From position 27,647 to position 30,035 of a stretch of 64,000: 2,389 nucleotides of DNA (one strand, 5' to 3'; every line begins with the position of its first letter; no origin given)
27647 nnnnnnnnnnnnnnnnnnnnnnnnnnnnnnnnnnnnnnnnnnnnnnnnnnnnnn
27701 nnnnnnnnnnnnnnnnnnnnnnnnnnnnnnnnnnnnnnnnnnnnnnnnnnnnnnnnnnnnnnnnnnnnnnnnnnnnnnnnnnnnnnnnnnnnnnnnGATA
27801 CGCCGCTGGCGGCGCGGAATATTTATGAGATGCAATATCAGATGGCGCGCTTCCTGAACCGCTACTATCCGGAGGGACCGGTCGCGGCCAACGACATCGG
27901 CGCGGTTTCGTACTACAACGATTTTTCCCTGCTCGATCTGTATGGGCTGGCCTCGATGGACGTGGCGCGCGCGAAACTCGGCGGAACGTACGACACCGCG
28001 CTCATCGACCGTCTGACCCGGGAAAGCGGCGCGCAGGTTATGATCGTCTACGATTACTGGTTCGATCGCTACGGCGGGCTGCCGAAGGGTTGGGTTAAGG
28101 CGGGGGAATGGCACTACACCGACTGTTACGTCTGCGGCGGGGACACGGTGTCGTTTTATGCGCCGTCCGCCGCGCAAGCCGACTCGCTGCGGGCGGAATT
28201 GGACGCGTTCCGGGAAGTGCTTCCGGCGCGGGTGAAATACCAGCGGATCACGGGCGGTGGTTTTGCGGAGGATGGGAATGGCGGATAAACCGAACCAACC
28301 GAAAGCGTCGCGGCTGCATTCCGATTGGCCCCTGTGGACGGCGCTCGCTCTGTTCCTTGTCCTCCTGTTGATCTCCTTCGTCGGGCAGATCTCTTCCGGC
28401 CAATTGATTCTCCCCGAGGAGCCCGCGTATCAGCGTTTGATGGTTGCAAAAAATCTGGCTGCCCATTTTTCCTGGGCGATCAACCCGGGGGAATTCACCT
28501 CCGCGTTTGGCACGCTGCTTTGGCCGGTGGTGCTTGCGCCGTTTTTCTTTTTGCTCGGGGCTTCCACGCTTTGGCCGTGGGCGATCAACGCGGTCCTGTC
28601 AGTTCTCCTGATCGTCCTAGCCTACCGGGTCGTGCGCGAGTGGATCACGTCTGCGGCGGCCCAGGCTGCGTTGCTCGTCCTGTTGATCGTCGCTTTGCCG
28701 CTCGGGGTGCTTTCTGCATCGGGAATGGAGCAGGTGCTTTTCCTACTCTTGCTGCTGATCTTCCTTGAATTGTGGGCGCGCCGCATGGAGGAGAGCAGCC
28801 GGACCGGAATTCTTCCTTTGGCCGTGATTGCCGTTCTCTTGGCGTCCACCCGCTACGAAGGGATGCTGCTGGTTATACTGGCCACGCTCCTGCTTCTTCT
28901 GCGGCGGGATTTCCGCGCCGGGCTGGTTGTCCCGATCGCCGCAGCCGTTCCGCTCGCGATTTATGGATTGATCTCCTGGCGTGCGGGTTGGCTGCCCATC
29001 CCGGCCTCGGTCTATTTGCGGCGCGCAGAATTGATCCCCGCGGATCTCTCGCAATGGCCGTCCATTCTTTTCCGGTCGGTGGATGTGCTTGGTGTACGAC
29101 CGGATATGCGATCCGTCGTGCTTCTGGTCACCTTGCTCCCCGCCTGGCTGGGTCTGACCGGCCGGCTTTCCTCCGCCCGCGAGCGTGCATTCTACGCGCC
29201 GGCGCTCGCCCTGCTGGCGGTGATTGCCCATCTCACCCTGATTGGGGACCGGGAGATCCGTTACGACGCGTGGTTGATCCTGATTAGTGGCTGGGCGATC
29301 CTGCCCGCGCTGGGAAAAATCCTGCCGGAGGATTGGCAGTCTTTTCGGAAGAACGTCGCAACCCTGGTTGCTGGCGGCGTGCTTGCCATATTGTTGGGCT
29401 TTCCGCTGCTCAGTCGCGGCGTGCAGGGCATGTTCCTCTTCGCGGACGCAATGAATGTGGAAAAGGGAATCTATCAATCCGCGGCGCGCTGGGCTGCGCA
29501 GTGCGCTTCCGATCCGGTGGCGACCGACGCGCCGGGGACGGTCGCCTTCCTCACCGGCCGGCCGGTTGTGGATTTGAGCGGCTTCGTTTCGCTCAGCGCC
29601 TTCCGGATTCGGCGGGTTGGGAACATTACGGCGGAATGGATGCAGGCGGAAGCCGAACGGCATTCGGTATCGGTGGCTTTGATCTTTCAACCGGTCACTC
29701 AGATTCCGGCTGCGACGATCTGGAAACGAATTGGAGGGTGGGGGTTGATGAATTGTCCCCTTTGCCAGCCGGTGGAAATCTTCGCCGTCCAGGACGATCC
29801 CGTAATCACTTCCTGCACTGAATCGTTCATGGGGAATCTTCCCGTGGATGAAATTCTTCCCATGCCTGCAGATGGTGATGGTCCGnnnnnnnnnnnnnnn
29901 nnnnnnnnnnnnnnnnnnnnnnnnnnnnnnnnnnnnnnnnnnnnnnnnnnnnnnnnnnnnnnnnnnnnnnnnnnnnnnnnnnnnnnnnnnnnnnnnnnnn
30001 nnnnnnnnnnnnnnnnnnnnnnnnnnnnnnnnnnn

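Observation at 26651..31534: Three translationally coupled tandem paralogues (E1-E2-E3) of a ~540-aa membrane protein, the middle one with altered motifs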

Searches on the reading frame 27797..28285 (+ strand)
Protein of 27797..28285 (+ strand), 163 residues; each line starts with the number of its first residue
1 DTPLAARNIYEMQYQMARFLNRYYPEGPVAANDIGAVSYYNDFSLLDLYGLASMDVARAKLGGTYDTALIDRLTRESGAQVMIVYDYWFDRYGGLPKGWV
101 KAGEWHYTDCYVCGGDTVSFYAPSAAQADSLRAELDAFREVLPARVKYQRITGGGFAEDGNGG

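Call 54: predict_structure(alignment_id=A2)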
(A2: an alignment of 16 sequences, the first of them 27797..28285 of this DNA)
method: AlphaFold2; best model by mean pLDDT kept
length: 163 residues; sequences in the alignment: 16
mean_pLDDT: 88.5   pTM: 0.85
mean pLDDT of the five models: 88.5, 86.7, 85.5, 85.3, 84.0
residues with pLDDT >= 90: 114; 70-90: 34; 50-70: 9; < 50: 6
segments of 3 or more residues with pLDDT < 50: 158-163
pLDDT, mean of each block of 10 residues (from residue 1): 77 92 93 86 91 94 96 96 94 95 90 82 96 97 94 60 38
secondary structure, 60 per line:
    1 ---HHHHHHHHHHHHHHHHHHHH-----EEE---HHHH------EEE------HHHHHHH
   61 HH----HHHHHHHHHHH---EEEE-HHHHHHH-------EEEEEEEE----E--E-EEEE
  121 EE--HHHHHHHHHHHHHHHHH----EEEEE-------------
elements in order: H4-23 E29-31 H35-38 E45-47 H54-62 H67-77 E81-84 H86-92 E100-107 E117-122 H125-141 E146-150

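Call 58: fold_search(model_id=the predicted structure, library=pdb)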
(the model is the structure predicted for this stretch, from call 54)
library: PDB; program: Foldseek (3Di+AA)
matches with E <= 10: 853; with E <= 0.001: 0
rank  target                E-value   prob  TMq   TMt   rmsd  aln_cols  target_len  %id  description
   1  3lws_C                2.5e-02  0.44  0.32  0.18   7.8       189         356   12  Crystal structure of Putative aromatic amino acid beta-eliminating lyase/threonine aldolase. (YP_001813866.1) from Exi (released 2010-03-31)
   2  3lws_B                4.7e-02  0.33  0.32  0.18   7.5       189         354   14  Crystal structure of Putative aromatic amino acid beta-eliminating lyase/threonine aldolase. (YP_001813866.1) from Exi (released 2010-03-31)
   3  3lws_A                5.0e-02  0.33  0.30  0.18   7.5       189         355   14  Crystal structure of Putative aromatic amino acid beta-eliminating lyase/threonine aldolase. (YP_001813866.1) from Exi (released 2010-03-31)
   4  3wgb_D                5.0e-02  0.30  0.28  0.18   8.4       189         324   11  Crystal structure of aeromonas jandaei L-allo-threonine aldolase (released 2014-07-09)
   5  3wgb_A                6.4e-02  0.25  0.28  0.18   9.3       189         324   11  Crystal structure of aeromonas jandaei L-allo-threonine aldolase (released 2014-07-09)
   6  2oo3                  7.3e-02  0.25  0.29  0.21  10.4       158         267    9  Crystal structure of protein LPL1258 from Legionella pneumophila str. Philadelphia 1, Pfam DUF519 (released 2007-02-06)
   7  3pj0_A                7.3e-02  0.23  0.28  0.17   7.7       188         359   11  Crystal structure of a putative L-allo-threonine aldolase (lmo0305) from Listeria monocytogenes EGD-E at 1.80 A resolu (released 2010-11-24)
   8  3rsm                  8.3e-02  0.18  0.25  0.11  15.7       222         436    8  Crystal structure of S108C mutant of PMM/PGM (released 2012-02-29)
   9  5xsd_B                8.3e-02  0.16  0.23  0.17  12.3       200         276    7  XylFII-LytSN complex mutant - D103A (released 2017-08-02)
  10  1pcj                  1.1e-01  0.13  0.23  0.10  16.1       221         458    8  Enzyme-ligand complex of P. aeruginosa PMM/PGM (released 2004-01-20)
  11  5xsd_A                1.4e-01  0.13  0.22  0.17  12.2       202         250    6  XylFII-LytSN complex mutant - D103A (released 2017-08-02)
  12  5eue_A                1.4e-01  0.13  0.28  0.14  11.2       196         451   14  S1P Lyase Bacterial Surrogate bound to N-(2-((4-methoxy-2,5-dimethylbenzyl)amino)-1-phenylethyl)-5-methylisoxazole-3-c (released 2016-03-16)
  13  3o4f_H                1.7e-01  0.21  0.35  0.25   8.4       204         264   12  Crystal Structure of Spermidine Synthase from E. coli (released 2010-08-18)
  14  3lws_F                1.7e-01  0.21  0.32  0.18   7.5       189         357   13  Crystal structure of Putative aromatic amino acid beta-eliminating lyase/threonine aldolase. (YP_001813866.1) from Exi (released 2010-03-31)
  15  4mso_A                1.7e-01  0.20  0.32  0.17  10.3       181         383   14  X-ray crystal structure of a serine hydroxymethyl transferase in apo form from Burkholderia cenocepacia (released 2013-12-11)
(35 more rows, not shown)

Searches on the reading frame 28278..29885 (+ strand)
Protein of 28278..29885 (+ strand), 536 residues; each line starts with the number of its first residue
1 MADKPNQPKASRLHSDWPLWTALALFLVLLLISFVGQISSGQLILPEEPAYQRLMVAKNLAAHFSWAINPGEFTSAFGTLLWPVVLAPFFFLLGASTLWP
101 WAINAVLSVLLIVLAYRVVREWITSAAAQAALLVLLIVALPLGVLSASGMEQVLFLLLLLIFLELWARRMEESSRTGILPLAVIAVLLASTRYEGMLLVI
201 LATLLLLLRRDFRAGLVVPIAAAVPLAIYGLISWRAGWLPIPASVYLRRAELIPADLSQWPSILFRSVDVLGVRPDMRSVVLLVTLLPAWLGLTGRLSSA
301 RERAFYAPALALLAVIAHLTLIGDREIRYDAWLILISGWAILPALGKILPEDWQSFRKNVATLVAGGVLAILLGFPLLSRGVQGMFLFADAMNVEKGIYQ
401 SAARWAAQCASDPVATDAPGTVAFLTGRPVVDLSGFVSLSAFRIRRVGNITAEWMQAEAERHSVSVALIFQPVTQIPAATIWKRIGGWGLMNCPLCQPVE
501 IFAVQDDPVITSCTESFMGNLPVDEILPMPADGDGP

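Call 3: search_protein_families(library=pfam, proteins=[window:28278-29885:+], max_evalue=1)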
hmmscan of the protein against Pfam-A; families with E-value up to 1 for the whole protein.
window:28278-29885:+ (536 aa): 1 family
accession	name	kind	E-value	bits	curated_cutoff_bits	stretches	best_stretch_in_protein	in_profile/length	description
PF19558.4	DUF6080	-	0.00046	19.4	27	1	103-232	111-240/447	Family of unknown function (DUF6080)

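Call 15: search_protein_families(library=ncbifam, proteins=[window:28278-29885:+], max_evalue=0.01)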
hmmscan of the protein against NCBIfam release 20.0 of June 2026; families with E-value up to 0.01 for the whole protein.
window:28278-29885:+ (536 aa): 1 family
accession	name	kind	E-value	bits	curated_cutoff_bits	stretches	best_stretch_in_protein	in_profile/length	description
NF047440.1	LA3751_2_3_fam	subfamily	7.6e-05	21.7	200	1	81-210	84-211/460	LA_3751/LA_3752 family putative glycosyltransferase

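Call 43: find_homologous_proteins(query=window:28278-29885:+, max_evalue=0.001)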
Query window:28278-29885:+ (536 aa): 46 proteins with E <= 0.001 among 8000 candidates.
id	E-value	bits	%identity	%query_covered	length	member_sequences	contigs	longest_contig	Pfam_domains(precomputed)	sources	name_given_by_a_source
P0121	0.0e+0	1064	91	100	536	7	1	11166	-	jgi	jgi:hypothetical protein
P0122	0.0e+0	1052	89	100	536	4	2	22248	-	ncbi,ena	-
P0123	0.0e+0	1031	88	100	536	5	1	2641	-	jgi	-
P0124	0.0e+0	1030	89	100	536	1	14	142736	-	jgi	jgi:hypothetical protein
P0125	3.7e-297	1005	85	100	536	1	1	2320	-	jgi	jgi:hypothetical protein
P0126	4.0e-282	955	80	100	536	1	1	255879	-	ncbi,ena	-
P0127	7.9e-279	944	79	100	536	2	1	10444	-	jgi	jgi:hypothetical protein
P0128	1.0e-273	927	80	100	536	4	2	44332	-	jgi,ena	jgi:hypothetical protein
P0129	9.3e-264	894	76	100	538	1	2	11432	-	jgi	jgi:hypothetical protein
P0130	7.9e-262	888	77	100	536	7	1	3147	-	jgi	jgi:hypothetical protein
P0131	2.0e-256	870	75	100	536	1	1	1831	-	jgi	jgi:hypothetical protein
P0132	2.6e-256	870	75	100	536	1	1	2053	-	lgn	-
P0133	1.1e-255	868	76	100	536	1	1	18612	-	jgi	jgi:hypothetical protein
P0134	3.2e-255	866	74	99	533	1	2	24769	-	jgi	jgi:hypothetical protein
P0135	1.5e-249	847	73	96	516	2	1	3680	-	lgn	-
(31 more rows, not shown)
